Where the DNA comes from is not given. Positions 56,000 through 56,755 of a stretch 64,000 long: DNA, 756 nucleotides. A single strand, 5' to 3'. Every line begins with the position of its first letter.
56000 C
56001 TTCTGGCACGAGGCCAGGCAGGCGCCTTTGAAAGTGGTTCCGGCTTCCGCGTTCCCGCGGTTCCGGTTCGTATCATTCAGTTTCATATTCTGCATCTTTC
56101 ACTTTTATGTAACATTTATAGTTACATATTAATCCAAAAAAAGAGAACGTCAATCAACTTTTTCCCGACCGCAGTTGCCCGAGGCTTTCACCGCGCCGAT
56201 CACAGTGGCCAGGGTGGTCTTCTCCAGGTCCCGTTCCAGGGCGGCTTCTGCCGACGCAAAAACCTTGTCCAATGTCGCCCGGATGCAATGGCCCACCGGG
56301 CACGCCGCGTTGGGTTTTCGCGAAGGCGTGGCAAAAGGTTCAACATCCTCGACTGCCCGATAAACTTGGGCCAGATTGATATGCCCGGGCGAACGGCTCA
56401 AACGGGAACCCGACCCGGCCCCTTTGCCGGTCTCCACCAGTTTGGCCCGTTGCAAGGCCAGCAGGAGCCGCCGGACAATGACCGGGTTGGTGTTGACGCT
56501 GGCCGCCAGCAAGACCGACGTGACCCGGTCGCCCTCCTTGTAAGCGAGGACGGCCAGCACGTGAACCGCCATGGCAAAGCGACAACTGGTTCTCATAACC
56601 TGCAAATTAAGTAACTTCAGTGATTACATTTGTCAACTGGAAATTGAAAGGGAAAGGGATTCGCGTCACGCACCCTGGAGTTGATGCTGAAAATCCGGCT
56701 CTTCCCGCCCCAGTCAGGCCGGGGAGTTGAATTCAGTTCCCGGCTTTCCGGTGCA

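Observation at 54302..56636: Rrf2-controlled sigma70/thioredoxin module whose three products carry built-in ssrA-like degrons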

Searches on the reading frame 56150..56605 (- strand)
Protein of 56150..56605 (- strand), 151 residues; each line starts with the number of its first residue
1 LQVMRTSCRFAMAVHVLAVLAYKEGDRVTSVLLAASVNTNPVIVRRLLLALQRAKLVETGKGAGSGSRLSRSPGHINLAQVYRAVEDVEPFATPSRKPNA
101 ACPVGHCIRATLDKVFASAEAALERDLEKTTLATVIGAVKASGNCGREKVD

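Call 4: search_protein_families(library=pfam, proteins=[window:56150-56605:-], max_evalue=0.01)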
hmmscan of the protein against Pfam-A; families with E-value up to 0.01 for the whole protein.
window:56150-56605:- (151 aa): 1 family
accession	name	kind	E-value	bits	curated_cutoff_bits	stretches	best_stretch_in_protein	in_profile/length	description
PF02082.26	Rrf2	-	1.1e-27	97.3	30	1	7-136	2-130/132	Iron-dependent Transcriptional regulator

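Call 12: search_protein_families(library=ncbifam, proteins=[window:56150-56605:-], max_evalue=0.01)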
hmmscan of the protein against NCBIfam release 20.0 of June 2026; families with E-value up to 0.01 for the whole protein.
window:56150-56605:- (151 aa): 7 families
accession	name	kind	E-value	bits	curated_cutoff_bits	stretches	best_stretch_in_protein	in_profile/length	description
TIGR00738.1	rrf2_super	superfamily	8e-14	51.7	73.3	1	4-136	1-131/132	Rrf2 family transcriptional regulator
NF041852.1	trans_reg_HypR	equivalog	1e-12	48.2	180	1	9-139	4-136/139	redox-sensitive transcriptional regulator HypR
TIGR02944.1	suf_reg_Xantho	equivalog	4.3e-09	36.8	110.65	1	12-111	10-109/130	SUF system Fe-S cluster assembly regulator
NF008886.0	PRK11920.1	equivalog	5.8e-07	29.3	193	1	5-135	2-130/153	iron-responsive transcriptional regulator RirA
TIGR02010.1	IscR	equivalog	2.4e-05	24.2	207.55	1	8-136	7-130/135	Fe-S cluster assembly transcriptional regulator IscR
NF047409.1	Cys_reg_CymR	equivalog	0.00091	19.4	195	1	5-87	2-85/139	cysteine metabolism transcriptional regulator CymR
NF008240.0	PRK11014.1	equivalog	0.0016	18.5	182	1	31-136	31-128/141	nitric oxide-sensing transcriptional repressor NsrR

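Call 37: search_solved_structures(query=window:56150-56605:-, max_evalue=0.001, show_alignments=2)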
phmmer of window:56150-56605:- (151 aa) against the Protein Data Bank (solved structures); distinct sequences matched with E-value up to 0.001: 6.
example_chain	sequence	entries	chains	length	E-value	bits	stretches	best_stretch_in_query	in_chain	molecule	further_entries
1xd7_A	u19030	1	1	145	1.3e-23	87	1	7-139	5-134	ywnA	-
1ylf_A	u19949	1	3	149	5.9e-20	75.2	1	3-136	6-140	RRF2 family protein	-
7zpn_A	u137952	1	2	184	6.9e-07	32.9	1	6-89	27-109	HTH-type transcriptional regulator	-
6y45_A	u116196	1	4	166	2.4e-06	31.2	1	11-140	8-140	Rrf2 family transcriptional regulator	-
6hsd_A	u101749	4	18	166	5.3e-06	30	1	12-140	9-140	Rrf2 family transcriptional regulator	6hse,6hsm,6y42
3k69_A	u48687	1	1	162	0.00023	24.7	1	8-121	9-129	Putative transcription regulator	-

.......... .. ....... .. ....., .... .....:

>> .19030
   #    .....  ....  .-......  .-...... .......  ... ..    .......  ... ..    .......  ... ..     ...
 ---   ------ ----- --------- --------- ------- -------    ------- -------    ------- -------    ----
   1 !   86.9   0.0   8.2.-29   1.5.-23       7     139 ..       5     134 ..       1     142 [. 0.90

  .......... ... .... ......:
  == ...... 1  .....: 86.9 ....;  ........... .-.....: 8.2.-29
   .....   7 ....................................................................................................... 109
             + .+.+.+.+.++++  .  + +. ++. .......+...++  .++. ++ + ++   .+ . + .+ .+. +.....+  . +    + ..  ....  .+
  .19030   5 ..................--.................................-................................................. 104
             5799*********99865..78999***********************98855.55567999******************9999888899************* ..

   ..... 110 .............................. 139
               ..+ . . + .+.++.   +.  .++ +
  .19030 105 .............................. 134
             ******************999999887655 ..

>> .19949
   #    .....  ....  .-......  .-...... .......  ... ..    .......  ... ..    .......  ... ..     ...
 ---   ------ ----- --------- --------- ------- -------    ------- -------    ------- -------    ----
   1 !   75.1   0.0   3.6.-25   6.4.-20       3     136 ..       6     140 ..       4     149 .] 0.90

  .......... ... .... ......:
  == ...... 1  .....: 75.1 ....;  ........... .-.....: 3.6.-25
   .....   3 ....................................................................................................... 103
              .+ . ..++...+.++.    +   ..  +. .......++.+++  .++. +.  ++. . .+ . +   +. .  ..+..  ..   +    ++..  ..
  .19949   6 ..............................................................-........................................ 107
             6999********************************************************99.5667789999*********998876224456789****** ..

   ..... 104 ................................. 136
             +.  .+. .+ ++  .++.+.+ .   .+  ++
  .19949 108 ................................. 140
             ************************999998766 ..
